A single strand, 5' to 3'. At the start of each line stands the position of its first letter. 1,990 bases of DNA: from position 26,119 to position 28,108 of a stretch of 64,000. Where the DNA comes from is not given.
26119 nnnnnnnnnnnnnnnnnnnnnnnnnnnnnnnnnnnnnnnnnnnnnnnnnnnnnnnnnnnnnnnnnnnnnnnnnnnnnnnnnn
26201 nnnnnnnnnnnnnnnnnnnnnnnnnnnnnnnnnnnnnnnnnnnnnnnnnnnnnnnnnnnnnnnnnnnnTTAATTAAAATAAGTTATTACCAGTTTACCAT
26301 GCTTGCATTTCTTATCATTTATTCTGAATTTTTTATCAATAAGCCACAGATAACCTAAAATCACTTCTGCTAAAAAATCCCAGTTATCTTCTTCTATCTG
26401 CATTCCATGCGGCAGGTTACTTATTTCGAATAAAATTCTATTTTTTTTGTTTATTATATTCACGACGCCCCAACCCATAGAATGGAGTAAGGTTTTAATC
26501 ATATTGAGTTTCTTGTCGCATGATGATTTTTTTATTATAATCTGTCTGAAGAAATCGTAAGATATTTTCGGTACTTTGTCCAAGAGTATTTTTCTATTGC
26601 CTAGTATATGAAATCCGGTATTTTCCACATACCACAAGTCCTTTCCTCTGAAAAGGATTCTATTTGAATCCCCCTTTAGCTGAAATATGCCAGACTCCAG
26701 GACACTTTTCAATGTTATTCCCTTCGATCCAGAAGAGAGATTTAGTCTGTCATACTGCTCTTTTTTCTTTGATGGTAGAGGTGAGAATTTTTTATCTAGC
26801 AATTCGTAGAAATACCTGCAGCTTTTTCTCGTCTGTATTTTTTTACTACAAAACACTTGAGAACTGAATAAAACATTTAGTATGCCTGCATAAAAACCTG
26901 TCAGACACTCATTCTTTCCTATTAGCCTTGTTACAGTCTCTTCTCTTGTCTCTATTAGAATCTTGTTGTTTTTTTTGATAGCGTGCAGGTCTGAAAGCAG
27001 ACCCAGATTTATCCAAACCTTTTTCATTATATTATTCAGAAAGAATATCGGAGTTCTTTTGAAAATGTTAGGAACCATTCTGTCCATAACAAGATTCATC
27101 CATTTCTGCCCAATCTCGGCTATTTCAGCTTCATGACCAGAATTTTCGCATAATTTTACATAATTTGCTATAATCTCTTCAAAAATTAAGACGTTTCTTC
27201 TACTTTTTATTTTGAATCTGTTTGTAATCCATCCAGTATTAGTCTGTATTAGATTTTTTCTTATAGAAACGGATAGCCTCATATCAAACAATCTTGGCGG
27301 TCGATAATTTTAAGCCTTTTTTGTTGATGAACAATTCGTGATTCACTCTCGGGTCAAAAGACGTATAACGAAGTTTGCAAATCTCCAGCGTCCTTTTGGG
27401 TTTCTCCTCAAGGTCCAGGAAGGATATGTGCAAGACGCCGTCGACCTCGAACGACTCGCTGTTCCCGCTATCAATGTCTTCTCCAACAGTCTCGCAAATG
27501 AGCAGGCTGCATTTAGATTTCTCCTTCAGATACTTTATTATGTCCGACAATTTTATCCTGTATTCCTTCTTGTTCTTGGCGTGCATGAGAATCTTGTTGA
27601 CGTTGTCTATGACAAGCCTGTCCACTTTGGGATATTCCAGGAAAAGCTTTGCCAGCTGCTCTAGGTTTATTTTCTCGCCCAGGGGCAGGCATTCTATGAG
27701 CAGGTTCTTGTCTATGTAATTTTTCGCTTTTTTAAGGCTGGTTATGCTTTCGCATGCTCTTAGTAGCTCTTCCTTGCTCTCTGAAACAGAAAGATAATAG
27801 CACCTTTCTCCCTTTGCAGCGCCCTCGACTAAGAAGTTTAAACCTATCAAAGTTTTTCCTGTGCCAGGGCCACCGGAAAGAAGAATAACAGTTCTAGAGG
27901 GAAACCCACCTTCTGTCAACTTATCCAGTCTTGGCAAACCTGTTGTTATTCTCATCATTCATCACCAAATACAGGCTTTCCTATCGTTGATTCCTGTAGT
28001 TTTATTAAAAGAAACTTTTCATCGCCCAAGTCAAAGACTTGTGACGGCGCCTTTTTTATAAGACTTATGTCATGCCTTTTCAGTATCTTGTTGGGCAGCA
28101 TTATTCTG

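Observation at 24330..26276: Mini-ORF + UbiA prenyltransferase + radical SAM/SPASM operon: candidate peptide- or lipid-tailoring pathway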

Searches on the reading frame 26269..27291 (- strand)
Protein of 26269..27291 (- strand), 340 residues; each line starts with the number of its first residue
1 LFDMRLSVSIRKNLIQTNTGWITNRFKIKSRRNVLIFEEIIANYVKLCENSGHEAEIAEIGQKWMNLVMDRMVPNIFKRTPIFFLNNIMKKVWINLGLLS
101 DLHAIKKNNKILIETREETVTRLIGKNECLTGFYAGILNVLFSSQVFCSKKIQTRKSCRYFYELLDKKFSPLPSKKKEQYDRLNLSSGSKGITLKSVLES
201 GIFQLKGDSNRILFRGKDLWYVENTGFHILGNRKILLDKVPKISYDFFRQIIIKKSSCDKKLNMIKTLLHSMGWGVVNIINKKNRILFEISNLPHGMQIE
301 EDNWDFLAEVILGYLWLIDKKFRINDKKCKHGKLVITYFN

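Call 3: search_protein_families(library=pfam, proteins=[window:26269-27291:-], max_evalue=0.01)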
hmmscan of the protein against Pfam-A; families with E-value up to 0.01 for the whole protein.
window:26269-27291:- (340 aa): 0 families

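Call 4: search_protein_families(library=ncbifam, proteins=[window:26269-27291:-], max_evalue=0.01)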
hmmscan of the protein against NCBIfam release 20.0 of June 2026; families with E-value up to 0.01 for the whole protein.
window:26269-27291:- (340 aa): 0 families

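Call 23: search_protein_families(library=pfam, proteins=[window:26269-27291:-], max_evalue=10)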
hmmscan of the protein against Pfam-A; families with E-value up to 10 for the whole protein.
window:26269-27291:- (340 aa): 0 families

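Call 24: search_solved_structures(query=window:26269-27291:-, max_evalue=10)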
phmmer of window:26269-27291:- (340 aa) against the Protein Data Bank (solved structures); distinct sequences matched with E-value up to 10: 1.
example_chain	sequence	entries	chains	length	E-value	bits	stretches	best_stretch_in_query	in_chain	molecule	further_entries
8ywa_D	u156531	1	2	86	0.69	12.1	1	143-184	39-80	High affinity immunoglobulin epsilon receptor subunit gamma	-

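Call 25: find_homologous_proteins(query=window:26269-27291:-, max_evalue=0.001)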
Query window:26269-27291:- (340 aa): 48 proteins with E <= 0.001 among 1082 candidates.
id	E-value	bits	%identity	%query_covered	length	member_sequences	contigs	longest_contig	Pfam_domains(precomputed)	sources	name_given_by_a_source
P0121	1.9e-216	736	98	99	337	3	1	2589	-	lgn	-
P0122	1.2e-124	434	60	95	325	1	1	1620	-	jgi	jgi:hypothetical protein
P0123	2.7e-120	420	57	99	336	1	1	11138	-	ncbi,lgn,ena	-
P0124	6.0e-116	405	56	99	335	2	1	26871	-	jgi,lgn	jgi:hypothetical protein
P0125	1.1e-114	401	55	99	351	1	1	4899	-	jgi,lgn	jgi:hypothetical protein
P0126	3.5e-111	390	54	99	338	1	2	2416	-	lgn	-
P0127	4.0e-107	376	55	95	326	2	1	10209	-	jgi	-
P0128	1.0e-100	355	50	99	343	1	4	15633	-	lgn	-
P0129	1.4e-99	351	48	99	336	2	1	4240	-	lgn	-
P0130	5.5e-99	349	51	99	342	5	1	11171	-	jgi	jgi:hypothetical protein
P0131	1.2e-98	348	49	99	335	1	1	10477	-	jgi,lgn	jgi:hypothetical protein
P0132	2.3e-98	347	49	99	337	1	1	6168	-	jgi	jgi:hypothetical protein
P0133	4.4e-97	343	49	99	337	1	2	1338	-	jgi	jgi:hypothetical protein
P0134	1.3e-96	342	49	94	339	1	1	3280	-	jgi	jgi:hypothetical protein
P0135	9.0e-96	339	47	95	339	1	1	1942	-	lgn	-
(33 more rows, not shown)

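Call 28: search_solved_structures(query=A3, max_evalue=10)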
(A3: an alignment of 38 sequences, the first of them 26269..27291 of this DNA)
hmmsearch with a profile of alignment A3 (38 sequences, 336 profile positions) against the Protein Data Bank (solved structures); distinct sequences matched with E-value up to 10: 0.

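Call 35: predict_structure(alignment_id=A3)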
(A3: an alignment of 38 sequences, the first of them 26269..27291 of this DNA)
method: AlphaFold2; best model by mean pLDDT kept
length: 340 residues; sequences in the alignment: 38
mean_pLDDT: 93.6   pTM: 0.92
mean pLDDT of the five models: 93.6, 93.5, 92.3, 92.2, 92.0
residues with pLDDT >= 90: 291; 70-90: 41; 50-70: 5; < 50: 3
segments of 3 or more residues with pLDDT < 50: 1-3
pLDDT, mean of each block of 10 residues (from residue 1): 62 84 77 96 98 98 97 91 96 91 98 96 97 98 97 98 97 94 88 92 86 94 96 97 98 94 97 97 95 96 98 98 96 94
secondary structure, 60 per line:
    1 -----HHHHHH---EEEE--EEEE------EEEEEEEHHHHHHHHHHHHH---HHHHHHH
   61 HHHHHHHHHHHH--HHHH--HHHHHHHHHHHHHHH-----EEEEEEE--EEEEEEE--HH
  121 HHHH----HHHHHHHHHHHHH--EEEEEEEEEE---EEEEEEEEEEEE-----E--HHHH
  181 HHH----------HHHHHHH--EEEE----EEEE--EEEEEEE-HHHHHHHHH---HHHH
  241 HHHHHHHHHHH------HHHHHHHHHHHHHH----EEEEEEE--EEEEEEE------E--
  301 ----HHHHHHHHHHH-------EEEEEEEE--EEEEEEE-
elements in order: H6-11 E15-18 E21-24 E31-37 H38-50 H54-72 H75-78 H81-95 E101-107 E110-116 H119-124 H129-141 E144-153 E157-168 H177-183 H194-200 E203-206 E211-214 E217-223 H225-233 H237-251 H258-271 E276-282 E285-291 H305-315 E323-330 E333-339

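Call 38: fold_search(model_id=the predicted structure, library=pdb)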
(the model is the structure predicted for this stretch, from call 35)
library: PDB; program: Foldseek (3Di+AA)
matches with E <= 10: 790; with E <= 0.001: 0
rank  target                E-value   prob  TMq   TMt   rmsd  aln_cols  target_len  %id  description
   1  6aq3_B                1.2e-03  1.00  0.29  0.52   4.4       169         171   11  Crystal structure of a trafficking protein particle complex subunit 3 from Naegleria fowleri covalently bound to palmi (released 2017-08-30)
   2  2bjn_B                1.3e-03  1.00  0.31  0.63   3.9       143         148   10  X-ray Structure of human TPC6 (released 2005-07-20)
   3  7zzq_P                2.0e-03  1.00  0.24  0.50   4.1       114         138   15  BcsH-BcsD 'beads-on-a-string' filament, local refine (released 2022-12-28)
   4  7zzq_D                2.2e-03  1.00  0.25  0.51   4.1       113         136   15  BcsH-BcsD 'beads-on-a-string' filament, local refine (released 2022-12-28)
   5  8poc_A                2.8e-03  1.00  0.23  0.45   3.8       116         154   18  Cryo-EM structure of Dickeya dadantii BcsD (released 2023-12-20)
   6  3a8e_B                3.3e-03  1.00  0.24  0.44   5.4       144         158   14  The structure of AxCesD octamer complexed with cellopentaose (released 2010-09-22)
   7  7mwr_B                3.3e-03  0.77  0.21  0.27  18.6       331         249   12  Structure of De Novo designed beta sheet heterodimer LHD101A53/B4 (released 2022-01-19)
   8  3kxc_C                3.9e-03  1.00  0.26  0.57   5.5       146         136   10  Mutant transport protein (released 2010-04-21)
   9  8pkd_A                4.1e-03  1.00  0.27  0.52   4.5       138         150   12  Cryo-EM structure of Orrella dioscoreae BcsD (released 2023-12-20)
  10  7zzq_J                4.4e-03  1.00  0.24  0.50   4.1       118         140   14  BcsH-BcsD 'beads-on-a-string' filament, local refine (released 2022-12-28)
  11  7b6d_A                4.6e-03  1.00  0.30  0.56   4.8       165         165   10  Drosophila melanogaster TRAPPCore (C1, C2, C2L, C3a/b, C4, C5, C6 subunits) (released 2021-06-09)
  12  2bjn_A                4.6e-03  1.00  0.26  0.55   5.2       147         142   12  X-ray Structure of human TPC6 (released 2005-07-20)
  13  7zzq_F                4.9e-03  1.00  0.25  0.50   4.3       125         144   14  BcsH-BcsD 'beads-on-a-string' filament, local refine (released 2022-12-28)
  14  3a8e_A                4.9e-03  1.00  0.25  0.48   4.1       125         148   14  The structure of AxCesD octamer complexed with cellopentaose (released 2010-09-22)
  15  3aj2_C                5.5e-03  1.00  0.25  0.48   4.2       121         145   15  The structure of AxCeSD octamer (C-terminal HIS-tag) from Acetobacter xylinum (released 2010-10-06)
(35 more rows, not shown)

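Call 75: search_protein_representatives(alignment_id=A3)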
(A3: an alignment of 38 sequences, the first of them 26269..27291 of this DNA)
Query: 38 sequences, 336 profile positions. Proteins with E-value up to 0.001 (for the whole library): 251; up to 1e-10: 172; up to 1e-30: 132. The best 150 are listed.
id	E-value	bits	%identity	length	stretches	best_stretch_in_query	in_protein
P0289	2.0e-131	454.3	-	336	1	1-335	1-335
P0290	5.6e-131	452.9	-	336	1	1-335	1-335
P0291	2.2e-129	447.6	-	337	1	1-335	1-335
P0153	2.4e-129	447.5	-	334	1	1-335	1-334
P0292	4.8e-128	443.3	-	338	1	1-335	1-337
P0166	9.1e-128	442.3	-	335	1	1-335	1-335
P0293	2.5e-126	437.6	-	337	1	1-334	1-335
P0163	1.0e-125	435.6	-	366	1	2-335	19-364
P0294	1.8e-124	431.5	-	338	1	1-335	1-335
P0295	3.4e-124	430.6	-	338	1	1-335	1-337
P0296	2.0e-122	424.8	-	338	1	1-335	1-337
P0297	2.5e-122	424.4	-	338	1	1-335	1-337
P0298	3.8e-122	423.9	-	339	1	1-333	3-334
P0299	7.5e-122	422.9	-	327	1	12-335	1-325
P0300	3.8e-121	420.6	-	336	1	1-335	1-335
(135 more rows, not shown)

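Call 79: search_protein_families(library=padloc, proteins=[window:26269-27291:-], max_evalue=0.001)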
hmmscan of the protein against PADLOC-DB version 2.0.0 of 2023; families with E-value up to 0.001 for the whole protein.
window:26269-27291:- (340 aa): 0 families

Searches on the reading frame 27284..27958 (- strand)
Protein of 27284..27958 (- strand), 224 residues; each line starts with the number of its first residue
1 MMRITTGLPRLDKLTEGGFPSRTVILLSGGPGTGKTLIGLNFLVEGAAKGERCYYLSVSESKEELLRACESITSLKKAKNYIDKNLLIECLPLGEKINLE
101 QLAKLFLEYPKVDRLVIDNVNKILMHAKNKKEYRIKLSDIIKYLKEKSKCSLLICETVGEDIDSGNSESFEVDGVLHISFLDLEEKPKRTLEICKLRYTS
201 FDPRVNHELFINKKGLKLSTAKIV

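Call 3: search_protein_families(library=pfam, proteins=[window:27284-27958:-], max_evalue=0.01)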
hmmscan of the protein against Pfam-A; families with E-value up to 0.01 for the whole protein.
window:27284-27958:- (224 aa): 7 families
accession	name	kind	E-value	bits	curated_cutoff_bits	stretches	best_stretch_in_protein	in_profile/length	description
PF06745.19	ATPase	-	9.6e-36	123.7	26.6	1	5-218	2-226/231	KaiC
PF03796.21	DnaB_C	-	7.7e-07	29.2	27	1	4-66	2-64/255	DnaB-like helicase C terminal domain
PF09848.15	SLFN-g3_helicase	-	2.7e-06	27.3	24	1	23-132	2-100/354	Schlafen group 3, DNA/RNA helicase domain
PF13481.12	AAA_25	-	6.2e-06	26.4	27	1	5-151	16-183/195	AAA domain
PF01695.23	IstB_IS21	-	9.9e-06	25.7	24.1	1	24-88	94-158/238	IstB-like ATP binding protein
PF13401.12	AAA_22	-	0.00058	20.6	27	1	22-128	5-97/130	AAA domain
PF20720.3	nSTAND3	-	0.00058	20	27.2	1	23-63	18-58/155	Novel STAND NTPase 3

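Call 4: search_protein_families(library=ncbifam, proteins=[window:27284-27958:-], max_evalue=0.01)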
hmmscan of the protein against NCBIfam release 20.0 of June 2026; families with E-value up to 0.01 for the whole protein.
window:27284-27958:- (224 aa): 23 families
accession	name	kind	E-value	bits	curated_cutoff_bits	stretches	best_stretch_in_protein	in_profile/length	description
NF006799.0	PRK09302.1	equivalog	2e-25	89.3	408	1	2-219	253-472/515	circadian clock protein KaiC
TIGR03880.1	KaiC_arch_3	hypoth_equivalog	1.9e-23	83.2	249.45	1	7-201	1-201/224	KaiC domain-containing protein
TIGR03877.1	thermo_KaiC_1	hypoth_equivalog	1.9e-18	66.8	307.25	1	1-65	1-65/238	KaiC domain-containing protein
TIGR03881.1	KaiC_arch_4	hypoth_equivalog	6.9e-17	61.9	247.8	1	3-219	2-229/231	KaiC domain-containing protein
TIGR02655.1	circ_KaiC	equivalog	1.2e-13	50.5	546.25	1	2-72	243-313/484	circadian clock protein KaiC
TIGR03600.1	phage_DnaB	exception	1.3e-08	34.2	498.65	1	4-78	177-252/421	phage replicative helicase, DnaB family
NF052589.1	ArlH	equivalog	1.2e-07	31.7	215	1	9-160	7-161/229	archaellum protein ArlH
TIGR03878.1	thermo_KaiC_2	hypoth_equivalog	1.2e-07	31.4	232.2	1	14-156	28-174/259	KaiC domain-containing protein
TIGR02237.1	recomb_radB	equivalog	1.9e-07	31.2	172.4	1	11-179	1-170/210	DNA repair and recombination protein RadB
NF004629.0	PRK05973.1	equivalog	7.4e-07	28.4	156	1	23-147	65-182/237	DNA helicase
NF004723.0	PRK06067.1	subfamily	7.3e-06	25.7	194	1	4-73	16-85/243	flagellar accessory protein FlaH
NF006861.0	PRK09361.1-1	equivalog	1e-05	25.2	278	1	3-58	4-59/235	DNA repair and recombination protein RadB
TIGR00665.1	DnaB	equivalog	2e-05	23.6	385.25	1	3-66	177-240/435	replicative DNA helicase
NF005523.0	PRK07165.1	equivalog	3e-05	22.9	414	1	4-81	129-204/509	ATP F0F1 synthase subunit alpha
NF038214.1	IS21_help_AAA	equivalog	4.3e-05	23.3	200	1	21-88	89-156/232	IS21-like element helper ATPase IstB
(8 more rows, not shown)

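Call 79: search_protein_families(library=padloc, proteins=[window:27284-27958:-], max_evalue=0.001)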
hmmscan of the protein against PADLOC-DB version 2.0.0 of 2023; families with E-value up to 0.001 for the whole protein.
window:27284-27958:- (224 aa): 2 families
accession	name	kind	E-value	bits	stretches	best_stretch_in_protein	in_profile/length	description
PDLC05014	PDC-S41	-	5.1e-05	19.8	1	22-58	235-273/657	-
PDLC04140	mad8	-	0.00082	17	0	18-74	23-70/314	mads_8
